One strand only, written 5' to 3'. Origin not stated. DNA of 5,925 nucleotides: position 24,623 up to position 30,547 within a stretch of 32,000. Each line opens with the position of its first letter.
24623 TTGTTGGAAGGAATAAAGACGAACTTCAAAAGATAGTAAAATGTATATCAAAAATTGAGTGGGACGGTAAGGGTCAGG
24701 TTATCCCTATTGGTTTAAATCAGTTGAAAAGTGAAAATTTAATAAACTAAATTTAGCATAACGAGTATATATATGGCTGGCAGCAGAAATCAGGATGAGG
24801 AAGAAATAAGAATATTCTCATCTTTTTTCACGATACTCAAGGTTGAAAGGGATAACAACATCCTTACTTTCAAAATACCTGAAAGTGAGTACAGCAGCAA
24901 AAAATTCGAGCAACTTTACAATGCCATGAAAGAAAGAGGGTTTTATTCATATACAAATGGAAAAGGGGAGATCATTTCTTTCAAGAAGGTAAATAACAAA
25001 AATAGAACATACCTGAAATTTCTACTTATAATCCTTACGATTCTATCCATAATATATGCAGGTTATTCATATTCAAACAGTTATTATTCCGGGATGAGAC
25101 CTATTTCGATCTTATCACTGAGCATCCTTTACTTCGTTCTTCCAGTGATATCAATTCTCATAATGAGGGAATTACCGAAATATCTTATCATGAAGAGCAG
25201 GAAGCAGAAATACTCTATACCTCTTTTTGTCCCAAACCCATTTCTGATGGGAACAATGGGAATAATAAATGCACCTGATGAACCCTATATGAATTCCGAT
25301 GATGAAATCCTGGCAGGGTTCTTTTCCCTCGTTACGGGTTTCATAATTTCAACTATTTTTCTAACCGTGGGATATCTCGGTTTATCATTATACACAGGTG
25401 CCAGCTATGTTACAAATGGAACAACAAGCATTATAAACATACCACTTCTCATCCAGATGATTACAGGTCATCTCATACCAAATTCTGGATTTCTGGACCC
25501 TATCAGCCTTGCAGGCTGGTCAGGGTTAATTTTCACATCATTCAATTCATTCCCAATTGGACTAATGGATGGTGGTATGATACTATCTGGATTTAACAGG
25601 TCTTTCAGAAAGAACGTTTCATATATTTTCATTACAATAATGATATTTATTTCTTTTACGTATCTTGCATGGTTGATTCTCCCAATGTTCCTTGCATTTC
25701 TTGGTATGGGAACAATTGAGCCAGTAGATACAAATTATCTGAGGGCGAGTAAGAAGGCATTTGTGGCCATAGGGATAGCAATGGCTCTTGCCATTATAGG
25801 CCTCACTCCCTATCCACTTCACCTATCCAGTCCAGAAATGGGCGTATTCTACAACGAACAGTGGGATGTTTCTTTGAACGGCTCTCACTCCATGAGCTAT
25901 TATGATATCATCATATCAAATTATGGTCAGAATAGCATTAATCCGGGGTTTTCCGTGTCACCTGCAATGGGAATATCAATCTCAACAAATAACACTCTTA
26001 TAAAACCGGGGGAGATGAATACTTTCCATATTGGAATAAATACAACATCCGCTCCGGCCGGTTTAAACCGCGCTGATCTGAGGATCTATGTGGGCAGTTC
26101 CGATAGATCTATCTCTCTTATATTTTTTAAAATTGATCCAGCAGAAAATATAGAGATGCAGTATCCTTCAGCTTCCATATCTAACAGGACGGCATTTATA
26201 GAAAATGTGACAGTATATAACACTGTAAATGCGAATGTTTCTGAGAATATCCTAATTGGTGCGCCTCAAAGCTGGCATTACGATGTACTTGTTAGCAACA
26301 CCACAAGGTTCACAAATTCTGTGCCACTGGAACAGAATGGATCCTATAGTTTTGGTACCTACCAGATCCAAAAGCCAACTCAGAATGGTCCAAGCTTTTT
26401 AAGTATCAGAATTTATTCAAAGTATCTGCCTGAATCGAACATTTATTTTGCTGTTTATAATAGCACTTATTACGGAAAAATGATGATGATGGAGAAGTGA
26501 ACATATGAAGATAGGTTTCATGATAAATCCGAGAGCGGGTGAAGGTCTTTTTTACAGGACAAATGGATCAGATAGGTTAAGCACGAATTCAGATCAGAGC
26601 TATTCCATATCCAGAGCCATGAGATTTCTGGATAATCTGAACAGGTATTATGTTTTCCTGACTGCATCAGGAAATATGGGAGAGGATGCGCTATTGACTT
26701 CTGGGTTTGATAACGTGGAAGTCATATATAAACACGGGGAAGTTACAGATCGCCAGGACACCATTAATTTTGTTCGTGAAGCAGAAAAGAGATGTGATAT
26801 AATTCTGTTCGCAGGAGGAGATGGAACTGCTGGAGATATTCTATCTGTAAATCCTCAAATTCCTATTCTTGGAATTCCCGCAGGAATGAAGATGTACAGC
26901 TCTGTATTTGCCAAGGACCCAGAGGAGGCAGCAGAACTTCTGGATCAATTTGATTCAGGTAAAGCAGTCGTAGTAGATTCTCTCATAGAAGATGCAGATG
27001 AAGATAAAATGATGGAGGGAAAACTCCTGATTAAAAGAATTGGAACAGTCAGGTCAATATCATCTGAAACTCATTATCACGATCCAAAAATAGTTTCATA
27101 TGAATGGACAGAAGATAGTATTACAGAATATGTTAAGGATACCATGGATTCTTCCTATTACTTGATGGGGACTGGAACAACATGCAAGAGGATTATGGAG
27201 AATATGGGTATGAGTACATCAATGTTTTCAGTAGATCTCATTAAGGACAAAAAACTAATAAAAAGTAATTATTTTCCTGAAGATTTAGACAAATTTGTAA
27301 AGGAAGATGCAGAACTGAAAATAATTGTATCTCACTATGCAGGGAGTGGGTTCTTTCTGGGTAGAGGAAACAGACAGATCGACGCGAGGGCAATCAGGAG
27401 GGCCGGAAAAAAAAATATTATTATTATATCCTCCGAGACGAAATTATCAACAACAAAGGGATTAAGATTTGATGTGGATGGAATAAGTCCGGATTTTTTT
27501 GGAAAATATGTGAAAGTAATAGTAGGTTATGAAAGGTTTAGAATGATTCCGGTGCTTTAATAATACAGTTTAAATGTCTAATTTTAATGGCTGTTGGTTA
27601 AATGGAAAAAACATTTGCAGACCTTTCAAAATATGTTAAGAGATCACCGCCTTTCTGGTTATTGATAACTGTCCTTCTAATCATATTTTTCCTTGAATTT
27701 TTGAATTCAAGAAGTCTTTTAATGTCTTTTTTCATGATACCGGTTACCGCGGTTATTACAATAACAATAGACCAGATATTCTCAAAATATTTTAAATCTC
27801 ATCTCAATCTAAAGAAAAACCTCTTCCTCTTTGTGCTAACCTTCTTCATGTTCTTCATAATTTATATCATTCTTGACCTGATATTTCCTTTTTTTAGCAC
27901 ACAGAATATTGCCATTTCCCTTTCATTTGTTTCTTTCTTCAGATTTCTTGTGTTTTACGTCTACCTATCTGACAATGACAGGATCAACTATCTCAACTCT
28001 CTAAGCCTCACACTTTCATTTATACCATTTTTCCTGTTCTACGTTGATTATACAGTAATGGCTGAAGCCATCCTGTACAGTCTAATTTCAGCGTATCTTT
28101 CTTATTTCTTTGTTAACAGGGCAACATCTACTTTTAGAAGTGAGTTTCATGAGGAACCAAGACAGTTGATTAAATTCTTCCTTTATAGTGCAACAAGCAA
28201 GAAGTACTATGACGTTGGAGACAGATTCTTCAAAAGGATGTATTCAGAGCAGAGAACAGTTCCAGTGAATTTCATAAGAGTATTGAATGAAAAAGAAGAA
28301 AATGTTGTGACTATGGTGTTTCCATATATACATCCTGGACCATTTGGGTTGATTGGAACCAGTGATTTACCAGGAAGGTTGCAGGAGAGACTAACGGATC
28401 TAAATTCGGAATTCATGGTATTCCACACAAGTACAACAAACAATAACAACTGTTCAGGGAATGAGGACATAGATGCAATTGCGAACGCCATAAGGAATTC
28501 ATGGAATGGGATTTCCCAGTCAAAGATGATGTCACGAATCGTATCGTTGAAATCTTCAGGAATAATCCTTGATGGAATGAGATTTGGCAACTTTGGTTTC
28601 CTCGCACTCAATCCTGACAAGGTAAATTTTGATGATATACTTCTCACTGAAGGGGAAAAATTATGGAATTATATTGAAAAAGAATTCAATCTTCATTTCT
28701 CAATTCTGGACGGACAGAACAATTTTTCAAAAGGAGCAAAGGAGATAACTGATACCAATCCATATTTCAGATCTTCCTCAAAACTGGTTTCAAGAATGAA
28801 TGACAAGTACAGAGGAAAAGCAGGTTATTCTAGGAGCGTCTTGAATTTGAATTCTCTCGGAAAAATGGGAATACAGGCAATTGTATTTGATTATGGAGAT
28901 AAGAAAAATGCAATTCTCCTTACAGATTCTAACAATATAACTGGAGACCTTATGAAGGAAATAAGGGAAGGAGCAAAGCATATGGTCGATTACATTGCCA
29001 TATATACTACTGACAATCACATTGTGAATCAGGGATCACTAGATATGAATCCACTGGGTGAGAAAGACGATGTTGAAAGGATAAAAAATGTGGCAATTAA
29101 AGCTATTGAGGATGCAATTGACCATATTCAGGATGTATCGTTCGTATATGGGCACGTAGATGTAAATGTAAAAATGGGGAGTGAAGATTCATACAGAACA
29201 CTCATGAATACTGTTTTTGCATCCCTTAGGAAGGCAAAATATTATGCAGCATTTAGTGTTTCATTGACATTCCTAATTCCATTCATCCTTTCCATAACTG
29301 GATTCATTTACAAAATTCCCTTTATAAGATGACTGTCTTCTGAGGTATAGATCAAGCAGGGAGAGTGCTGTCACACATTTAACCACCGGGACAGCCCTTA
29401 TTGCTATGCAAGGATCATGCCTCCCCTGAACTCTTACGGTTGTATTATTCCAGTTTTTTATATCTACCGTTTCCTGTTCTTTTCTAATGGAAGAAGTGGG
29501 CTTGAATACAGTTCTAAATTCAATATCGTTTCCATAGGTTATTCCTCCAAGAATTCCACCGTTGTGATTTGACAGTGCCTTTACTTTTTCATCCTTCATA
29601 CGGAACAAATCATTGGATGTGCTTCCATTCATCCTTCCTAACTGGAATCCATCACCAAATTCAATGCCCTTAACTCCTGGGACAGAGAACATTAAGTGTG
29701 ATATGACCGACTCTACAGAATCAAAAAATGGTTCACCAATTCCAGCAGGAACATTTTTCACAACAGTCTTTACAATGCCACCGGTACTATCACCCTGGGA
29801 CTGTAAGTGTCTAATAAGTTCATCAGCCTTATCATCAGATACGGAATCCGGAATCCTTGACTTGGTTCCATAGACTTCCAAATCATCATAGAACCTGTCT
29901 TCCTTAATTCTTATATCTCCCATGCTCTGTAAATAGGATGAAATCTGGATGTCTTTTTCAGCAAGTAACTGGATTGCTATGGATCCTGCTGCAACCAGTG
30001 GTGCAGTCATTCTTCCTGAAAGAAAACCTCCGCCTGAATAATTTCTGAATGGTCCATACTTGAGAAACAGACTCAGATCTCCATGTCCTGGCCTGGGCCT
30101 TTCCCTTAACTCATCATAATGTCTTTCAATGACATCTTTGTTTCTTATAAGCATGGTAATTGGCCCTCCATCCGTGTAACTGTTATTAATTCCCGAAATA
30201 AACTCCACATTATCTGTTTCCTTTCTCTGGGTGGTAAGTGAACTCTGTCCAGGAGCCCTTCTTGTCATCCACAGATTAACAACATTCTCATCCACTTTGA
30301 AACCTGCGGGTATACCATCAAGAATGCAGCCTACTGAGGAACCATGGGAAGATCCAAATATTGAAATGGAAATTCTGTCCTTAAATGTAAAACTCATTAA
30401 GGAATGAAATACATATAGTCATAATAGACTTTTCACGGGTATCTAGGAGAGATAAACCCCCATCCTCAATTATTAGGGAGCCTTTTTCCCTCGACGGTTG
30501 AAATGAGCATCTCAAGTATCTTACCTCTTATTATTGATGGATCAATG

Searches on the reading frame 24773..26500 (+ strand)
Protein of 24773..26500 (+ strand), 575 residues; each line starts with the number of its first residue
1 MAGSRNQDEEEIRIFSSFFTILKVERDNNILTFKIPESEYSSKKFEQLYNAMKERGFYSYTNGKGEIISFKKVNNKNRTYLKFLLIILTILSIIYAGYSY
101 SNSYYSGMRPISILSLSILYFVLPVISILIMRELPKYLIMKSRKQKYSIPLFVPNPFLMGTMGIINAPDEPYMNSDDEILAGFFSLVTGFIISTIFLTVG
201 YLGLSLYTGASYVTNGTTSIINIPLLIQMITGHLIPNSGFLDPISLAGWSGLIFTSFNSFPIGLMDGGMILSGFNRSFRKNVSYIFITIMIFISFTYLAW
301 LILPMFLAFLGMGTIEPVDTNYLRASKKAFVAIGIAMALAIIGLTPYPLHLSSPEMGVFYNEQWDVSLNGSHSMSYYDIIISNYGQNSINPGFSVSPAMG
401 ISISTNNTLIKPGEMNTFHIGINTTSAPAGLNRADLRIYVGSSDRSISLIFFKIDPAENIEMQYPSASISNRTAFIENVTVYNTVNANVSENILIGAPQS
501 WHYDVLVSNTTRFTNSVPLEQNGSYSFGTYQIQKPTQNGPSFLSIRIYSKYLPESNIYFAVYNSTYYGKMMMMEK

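Call 82: search_protein_families(library=pfam, proteins=[window:24773-26500:+], max_evalue=0.001)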
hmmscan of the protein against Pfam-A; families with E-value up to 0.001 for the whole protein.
window:24773-26500:+ (575 aa): 1 family
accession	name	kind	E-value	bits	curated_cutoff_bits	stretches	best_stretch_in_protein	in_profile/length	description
PF02163.28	Peptidase_M50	-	2.5e-05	24.1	27.2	1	187-293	87-217/221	Peptidase family M50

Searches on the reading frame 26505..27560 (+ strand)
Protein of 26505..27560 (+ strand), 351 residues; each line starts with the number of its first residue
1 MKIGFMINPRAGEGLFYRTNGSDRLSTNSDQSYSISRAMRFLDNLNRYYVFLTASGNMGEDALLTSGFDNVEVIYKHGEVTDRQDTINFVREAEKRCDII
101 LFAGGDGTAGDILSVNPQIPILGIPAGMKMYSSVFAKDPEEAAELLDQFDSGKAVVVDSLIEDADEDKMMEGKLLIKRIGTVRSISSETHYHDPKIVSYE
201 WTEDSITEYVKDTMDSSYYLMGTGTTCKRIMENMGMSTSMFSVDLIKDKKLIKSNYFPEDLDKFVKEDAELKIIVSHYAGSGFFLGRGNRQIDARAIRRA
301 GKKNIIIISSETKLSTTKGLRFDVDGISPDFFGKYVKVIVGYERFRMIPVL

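Call 82: search_protein_families(library=pfam, proteins=[window:26505-27560:+], max_evalue=0.001)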
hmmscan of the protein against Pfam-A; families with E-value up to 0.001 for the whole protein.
window:26505-27560:+ (351 aa): 3 families
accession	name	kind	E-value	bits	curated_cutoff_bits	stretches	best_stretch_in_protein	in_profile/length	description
PF01513.26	NAD_kinase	-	1.3e-20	74.5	25.5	1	28-149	6-125/130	ATP-NAD kinase N-terminal domain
PF20143.4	NAD_kinase_C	-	2.1e-06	27.9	23.7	1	215-349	2-125/126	ATP-NAD kinase C-terminal domain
PF00781.29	DAGK_cat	-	9.4e-06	25.7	23.6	1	68-134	26-97/125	Diacylglycerol kinase catalytic domain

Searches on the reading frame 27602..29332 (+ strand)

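Call 82: search_protein_families(library=pfam, proteins=[window:27602-29332:+], max_evalue=0.001)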
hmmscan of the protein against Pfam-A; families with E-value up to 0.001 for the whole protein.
window:27602-29332:+ (576 aa): 1 family
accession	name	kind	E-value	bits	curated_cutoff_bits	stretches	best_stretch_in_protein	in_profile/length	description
PF09843.14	DUF2070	-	7.8e-107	358.3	30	1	5-558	1-559/561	Predicted membrane protein (DUF2070)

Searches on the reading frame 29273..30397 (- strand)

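Call 82: search_protein_families(library=pfam, proteins=[window:29273-30397:-], max_evalue=0.001)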
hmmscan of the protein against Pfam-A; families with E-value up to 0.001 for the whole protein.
window:29273-30397:- (374 aa): 1 family
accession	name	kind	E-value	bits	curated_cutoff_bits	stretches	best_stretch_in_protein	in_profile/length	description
PF01264.26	Chorismate_synt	-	1.5e-116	389.1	27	1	10-352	2-327/327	Chorismate synthase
